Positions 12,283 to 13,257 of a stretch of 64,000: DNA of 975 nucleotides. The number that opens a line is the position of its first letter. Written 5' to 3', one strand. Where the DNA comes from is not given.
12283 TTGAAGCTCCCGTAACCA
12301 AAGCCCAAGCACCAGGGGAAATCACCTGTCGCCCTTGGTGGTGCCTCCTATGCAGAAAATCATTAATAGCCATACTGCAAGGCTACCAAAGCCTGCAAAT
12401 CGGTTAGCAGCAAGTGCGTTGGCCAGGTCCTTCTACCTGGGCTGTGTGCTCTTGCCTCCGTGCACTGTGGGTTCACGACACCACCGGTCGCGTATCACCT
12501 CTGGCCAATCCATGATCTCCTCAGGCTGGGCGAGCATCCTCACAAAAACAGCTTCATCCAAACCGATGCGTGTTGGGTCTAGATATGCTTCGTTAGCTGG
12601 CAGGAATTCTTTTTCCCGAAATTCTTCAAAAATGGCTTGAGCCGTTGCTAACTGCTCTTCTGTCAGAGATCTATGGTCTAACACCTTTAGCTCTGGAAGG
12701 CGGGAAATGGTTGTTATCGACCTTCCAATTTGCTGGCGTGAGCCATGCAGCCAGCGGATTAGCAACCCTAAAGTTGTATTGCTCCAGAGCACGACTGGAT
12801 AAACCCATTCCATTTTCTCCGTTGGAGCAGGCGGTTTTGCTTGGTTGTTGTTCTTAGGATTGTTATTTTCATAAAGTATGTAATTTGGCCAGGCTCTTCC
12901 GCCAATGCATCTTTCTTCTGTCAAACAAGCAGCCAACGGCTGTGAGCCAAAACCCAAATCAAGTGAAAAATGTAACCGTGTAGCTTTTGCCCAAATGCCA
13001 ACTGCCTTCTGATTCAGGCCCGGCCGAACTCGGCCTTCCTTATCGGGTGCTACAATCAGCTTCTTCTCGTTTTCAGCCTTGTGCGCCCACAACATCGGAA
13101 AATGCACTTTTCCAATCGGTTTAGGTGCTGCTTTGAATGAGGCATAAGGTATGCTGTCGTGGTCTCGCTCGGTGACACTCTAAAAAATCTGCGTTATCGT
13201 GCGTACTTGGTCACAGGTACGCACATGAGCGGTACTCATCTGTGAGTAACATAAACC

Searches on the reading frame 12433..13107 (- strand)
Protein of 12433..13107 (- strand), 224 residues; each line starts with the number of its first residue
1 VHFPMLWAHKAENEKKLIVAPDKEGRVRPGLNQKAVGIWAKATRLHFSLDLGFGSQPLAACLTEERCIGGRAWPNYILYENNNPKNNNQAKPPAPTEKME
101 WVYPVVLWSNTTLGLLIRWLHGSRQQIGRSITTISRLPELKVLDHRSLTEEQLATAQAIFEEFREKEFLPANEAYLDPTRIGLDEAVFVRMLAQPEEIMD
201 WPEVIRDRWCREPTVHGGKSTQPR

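Call 8: search_protein_families(library=pfam, proteins=[window:12433-13107:-], max_evalue=0.1)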
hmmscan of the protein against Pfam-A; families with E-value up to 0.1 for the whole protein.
window:12433-13107:- (224 aa): 0 families

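Call 15: search_protein_families(library=ncbifam, proteins=[window:12433-13107:-], max_evalue=1)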
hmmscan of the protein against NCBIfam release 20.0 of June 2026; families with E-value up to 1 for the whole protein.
window:12433-13107:- (224 aa): 0 families

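Call 16: search_protein_families(library=padloc, proteins=[window:12433-13107:-], max_evalue=1)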
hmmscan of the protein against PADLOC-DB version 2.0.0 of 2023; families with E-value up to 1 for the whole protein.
window:12433-13107:- (224 aa): 0 families

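Call 45: search_dna_similar(query=window:12433-13107:-, collection=plasmids, mode=protein, max_evalue=0.001, max_rows=10)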
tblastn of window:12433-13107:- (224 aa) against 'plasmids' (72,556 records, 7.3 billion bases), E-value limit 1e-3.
Records with a match: 4; places in all: 4; records where one place covers at least 80% of the query: 4.
Best place of each record, by identity: <60% 4.
By first word of the organism name: Dinoroseobacter 3; Nitrosospira 1.
By predicted mobility (MOB-suite, as given by PLSDB): non-mobilizable 4.
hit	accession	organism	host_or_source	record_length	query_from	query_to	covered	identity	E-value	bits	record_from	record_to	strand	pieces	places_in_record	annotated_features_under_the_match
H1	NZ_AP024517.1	Nitrosospira sp. NRS527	Oryza sativa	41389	3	215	95%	32.1%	2e-25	110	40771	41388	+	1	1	none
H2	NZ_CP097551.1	Dinoroseobacter shibae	Alexandrium ostenfeldii,pure culture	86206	3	193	85%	34.3%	4e-29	121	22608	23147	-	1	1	hypothetical protein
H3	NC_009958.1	Dinoroseobacter shibae DFL 12 = DSM 16493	-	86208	3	193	85%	34.3%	4e-29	121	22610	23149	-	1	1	hypothetical protein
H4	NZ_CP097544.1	Dinoroseobacter shibae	Prorocentrum lima,pure culture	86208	3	193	85%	34.3%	4e-29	121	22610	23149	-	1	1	hypothetical protein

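Call 46: search_protein_families(library=phrogs, proteins=[window:12433-13107:-], max_evalue=0.1)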
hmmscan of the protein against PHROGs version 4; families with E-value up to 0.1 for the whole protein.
window:12433-13107:- (224 aa): 0 families

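Call 48: get_annotated_region(hit=H3, flank=5000)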
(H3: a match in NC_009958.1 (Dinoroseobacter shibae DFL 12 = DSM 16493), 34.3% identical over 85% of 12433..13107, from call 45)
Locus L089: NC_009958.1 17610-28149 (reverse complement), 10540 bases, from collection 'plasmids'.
description: Dinoroseobacter shibae DFL 12 = DSM 16493 plasmid pDSHI04, complete sequence
organism: Dinoroseobacter shibae DFL 12 = DSM 16493 (NCBI taxid 398580)
taxonomy: Bacteria; Pseudomonadota; Alphaproteobacteria; Rhodobacterales; Roseobacteraceae; Dinoroseobacter; Dinoroseobacter shibae; Dinoroseobacter shibae DFL 12 = DSM 16493
host: -; source: -; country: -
typing (MOB-suite, as given by PLSDB): non-mobilizable; replicon rep_cluster_579
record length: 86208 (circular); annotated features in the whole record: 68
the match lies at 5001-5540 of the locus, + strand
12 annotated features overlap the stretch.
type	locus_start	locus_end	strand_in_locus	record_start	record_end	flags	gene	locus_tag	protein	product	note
CDS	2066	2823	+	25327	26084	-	-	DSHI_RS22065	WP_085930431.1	IS5 family transposase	-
CDS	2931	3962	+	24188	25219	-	-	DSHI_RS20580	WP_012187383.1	IS110 family transposase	-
CDS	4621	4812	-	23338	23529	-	-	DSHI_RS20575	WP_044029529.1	hypothetical protein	-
CDS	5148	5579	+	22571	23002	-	-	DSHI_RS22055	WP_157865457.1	hypothetical protein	-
CDS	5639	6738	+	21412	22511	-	-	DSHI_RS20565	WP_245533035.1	IS3 family transposase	-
CDS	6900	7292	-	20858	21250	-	-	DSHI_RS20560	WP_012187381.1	hypothetical protein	-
CDS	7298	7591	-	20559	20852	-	-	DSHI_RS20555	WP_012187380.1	type II toxin-antitoxin system RelE/ParE family toxin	GO:0030541 - plasmid partitioning [Evidence IEA]; GO:0051290 - protein heterotetramerization [Evidence IEA]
CDS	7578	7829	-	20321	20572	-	-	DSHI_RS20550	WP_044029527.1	type II toxin-antitoxin system ParD family antitoxin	-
CDS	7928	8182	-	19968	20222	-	-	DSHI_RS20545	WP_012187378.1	WGR domain-containing protein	-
CDS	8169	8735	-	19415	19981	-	-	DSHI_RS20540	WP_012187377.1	recombinase family protein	GO:0006310 - DNA recombination [Evidence IEA]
CDS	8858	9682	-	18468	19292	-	-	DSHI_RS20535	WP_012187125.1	AAA family ATPase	-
CDS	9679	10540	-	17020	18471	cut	-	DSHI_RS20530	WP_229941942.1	Mu transposase C-terminal domain-containing protein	-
